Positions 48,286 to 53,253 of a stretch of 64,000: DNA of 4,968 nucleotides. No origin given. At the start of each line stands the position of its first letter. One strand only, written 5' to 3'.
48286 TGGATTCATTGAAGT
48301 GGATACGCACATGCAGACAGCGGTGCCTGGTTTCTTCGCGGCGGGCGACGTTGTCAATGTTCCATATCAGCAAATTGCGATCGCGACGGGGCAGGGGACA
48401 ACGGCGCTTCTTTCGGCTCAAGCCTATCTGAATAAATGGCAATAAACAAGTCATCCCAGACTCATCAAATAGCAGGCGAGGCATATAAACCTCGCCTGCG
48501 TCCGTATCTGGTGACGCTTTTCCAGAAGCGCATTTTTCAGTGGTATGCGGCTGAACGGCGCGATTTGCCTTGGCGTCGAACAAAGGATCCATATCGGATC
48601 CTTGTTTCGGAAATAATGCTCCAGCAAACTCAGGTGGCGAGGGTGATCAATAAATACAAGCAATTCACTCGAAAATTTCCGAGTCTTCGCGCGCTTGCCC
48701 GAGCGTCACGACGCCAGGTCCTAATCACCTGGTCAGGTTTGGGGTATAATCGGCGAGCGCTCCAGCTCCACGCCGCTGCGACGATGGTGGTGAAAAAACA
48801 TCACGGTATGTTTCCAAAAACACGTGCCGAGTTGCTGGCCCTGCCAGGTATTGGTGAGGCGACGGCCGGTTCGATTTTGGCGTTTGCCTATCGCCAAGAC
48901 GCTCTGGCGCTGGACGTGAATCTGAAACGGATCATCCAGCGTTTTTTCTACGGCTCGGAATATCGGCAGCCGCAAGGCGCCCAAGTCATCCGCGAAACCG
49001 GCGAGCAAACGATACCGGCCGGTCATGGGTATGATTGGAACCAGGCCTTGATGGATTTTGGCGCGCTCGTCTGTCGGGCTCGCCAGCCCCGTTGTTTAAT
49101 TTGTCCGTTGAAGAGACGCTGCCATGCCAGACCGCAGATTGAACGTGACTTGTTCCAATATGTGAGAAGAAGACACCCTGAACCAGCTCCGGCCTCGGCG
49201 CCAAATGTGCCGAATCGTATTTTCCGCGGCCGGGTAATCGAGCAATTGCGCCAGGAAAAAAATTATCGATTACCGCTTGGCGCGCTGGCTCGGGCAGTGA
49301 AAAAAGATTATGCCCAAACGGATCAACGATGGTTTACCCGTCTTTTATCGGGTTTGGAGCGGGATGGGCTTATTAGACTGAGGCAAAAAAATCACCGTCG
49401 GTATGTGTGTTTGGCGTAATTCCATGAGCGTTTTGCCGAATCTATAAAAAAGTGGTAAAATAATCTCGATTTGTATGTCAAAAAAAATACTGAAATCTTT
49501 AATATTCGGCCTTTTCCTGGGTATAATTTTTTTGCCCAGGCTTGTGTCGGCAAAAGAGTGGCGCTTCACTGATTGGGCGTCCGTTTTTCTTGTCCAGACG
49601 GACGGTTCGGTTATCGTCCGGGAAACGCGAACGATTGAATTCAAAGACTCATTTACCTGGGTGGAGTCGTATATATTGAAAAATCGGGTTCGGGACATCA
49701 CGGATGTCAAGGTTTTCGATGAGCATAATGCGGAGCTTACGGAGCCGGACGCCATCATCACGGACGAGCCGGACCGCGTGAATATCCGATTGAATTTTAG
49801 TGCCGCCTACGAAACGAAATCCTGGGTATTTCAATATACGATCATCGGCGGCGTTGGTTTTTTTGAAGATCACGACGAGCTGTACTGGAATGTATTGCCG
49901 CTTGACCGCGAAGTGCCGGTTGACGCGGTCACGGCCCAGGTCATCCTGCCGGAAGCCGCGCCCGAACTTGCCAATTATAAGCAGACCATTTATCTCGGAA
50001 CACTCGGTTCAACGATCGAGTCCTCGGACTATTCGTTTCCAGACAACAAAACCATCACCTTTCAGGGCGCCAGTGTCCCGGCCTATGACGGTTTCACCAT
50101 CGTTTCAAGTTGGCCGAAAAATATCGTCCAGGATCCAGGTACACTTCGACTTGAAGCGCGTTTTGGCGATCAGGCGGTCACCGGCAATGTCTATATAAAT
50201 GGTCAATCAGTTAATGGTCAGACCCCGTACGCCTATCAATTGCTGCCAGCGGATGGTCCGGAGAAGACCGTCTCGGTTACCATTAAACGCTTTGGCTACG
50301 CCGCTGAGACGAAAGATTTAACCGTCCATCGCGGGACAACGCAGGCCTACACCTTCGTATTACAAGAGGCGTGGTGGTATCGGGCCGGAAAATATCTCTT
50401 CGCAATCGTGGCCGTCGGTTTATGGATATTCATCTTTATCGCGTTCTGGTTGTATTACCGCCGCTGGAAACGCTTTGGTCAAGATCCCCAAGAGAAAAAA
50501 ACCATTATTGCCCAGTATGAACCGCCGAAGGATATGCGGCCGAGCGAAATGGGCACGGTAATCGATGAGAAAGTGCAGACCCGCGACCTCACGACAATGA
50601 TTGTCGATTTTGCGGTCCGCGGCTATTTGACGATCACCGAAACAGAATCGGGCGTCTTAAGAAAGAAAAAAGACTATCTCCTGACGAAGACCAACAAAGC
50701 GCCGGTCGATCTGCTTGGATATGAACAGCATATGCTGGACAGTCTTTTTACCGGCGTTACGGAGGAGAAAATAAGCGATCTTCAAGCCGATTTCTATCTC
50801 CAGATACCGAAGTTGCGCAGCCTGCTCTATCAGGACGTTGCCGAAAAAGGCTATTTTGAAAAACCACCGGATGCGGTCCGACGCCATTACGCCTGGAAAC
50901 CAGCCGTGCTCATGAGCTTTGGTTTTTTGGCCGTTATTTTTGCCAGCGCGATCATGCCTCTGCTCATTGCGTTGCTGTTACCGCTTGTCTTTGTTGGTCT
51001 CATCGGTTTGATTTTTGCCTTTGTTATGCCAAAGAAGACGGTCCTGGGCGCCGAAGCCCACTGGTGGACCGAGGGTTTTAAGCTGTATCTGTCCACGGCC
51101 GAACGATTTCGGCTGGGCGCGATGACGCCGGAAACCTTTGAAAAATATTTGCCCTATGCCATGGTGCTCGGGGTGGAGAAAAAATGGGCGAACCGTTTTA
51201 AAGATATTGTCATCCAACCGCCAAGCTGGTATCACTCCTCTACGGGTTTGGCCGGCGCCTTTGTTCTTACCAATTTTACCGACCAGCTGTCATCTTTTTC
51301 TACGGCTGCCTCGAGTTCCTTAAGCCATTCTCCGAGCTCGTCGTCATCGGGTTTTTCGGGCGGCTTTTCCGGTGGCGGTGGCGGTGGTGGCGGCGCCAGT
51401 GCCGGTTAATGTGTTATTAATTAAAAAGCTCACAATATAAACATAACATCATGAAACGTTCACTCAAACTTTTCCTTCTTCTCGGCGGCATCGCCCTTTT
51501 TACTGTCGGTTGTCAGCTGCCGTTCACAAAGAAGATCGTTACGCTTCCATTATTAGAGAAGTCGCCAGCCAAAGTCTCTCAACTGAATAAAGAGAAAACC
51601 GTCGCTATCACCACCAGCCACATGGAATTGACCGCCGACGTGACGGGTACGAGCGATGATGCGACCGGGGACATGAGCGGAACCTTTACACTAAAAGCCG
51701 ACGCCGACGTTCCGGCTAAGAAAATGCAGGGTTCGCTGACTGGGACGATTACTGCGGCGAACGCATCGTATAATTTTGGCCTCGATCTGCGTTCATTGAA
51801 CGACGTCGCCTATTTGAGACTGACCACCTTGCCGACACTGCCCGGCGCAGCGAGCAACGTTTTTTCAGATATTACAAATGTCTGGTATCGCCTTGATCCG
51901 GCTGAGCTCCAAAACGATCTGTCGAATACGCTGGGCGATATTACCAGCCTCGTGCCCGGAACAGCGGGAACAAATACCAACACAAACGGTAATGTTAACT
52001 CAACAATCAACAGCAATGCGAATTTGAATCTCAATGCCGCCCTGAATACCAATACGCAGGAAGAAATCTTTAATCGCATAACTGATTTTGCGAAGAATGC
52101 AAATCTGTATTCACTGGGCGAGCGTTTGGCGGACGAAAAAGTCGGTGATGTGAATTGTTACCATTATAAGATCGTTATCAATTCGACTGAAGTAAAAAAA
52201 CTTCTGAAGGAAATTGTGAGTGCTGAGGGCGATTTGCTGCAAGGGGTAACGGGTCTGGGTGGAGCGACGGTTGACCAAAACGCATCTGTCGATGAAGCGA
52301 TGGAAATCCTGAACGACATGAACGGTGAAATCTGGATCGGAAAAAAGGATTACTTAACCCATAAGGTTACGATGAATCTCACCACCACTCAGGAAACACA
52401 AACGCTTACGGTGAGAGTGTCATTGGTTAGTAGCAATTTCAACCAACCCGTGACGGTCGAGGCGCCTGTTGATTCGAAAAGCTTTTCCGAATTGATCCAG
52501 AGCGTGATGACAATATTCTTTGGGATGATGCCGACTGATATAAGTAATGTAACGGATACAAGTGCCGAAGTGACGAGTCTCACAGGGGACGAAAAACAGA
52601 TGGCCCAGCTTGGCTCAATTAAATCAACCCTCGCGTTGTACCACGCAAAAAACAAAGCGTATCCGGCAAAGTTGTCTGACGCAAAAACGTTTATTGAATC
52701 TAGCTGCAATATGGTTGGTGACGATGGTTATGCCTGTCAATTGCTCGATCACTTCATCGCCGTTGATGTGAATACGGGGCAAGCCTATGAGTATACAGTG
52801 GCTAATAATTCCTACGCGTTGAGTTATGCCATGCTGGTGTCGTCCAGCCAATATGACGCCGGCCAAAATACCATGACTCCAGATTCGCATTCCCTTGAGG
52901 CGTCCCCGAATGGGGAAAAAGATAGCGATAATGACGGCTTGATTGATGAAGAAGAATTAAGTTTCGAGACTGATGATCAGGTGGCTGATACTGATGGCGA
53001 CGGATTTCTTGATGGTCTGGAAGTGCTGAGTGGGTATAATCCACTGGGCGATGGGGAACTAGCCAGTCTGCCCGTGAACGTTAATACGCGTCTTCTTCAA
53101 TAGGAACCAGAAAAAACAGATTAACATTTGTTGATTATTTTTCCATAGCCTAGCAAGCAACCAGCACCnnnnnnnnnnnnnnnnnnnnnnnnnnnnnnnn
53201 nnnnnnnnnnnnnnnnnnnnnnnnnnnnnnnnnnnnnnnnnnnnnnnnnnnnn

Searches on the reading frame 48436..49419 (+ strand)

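Call 71: search_protein_families(library=pfam, proteins=[window:48436-49419:+], max_evalue=0.001)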
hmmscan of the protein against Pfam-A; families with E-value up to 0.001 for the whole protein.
window:48436-49419:+ (327 aa): 2 families
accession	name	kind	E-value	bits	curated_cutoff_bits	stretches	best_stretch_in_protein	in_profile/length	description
PF00730.31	HhH-GPD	-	2.3e-16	60.5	26.2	1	57-176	1-92/108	HhH-GPD superfamily base excision DNA repair protein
PF00633.29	HHH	-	4.1e-08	33.1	24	1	123-150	3-30/30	Helix-hairpin-helix motif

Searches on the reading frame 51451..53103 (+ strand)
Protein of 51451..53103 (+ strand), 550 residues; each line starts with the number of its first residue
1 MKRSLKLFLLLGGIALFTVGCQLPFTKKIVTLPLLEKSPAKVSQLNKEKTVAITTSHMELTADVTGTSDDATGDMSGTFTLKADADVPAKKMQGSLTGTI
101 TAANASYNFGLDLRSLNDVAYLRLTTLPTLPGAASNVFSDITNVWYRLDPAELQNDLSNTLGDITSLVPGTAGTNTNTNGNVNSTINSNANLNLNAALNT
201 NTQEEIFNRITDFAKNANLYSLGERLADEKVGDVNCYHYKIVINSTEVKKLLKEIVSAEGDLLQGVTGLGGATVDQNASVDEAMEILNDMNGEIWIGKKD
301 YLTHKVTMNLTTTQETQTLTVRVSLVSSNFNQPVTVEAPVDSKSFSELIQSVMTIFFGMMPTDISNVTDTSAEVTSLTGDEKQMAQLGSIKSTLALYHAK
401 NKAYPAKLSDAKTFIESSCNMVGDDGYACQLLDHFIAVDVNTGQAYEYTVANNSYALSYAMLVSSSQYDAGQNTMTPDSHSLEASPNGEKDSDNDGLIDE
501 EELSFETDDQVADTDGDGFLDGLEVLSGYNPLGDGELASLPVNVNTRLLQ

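Call 9: search_protein_families(library=pfam, proteins=[window:51451-53103:+], max_evalue=0.001)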
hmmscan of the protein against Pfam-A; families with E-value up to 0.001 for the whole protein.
window:51451-53103:+ (550 aa): 1 family
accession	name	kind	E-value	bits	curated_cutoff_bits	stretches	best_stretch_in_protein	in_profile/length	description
PF18884.5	TSP3_bac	-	1.4e-05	25.2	25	0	513-531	1-19/22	Bacterial TSP3 repeat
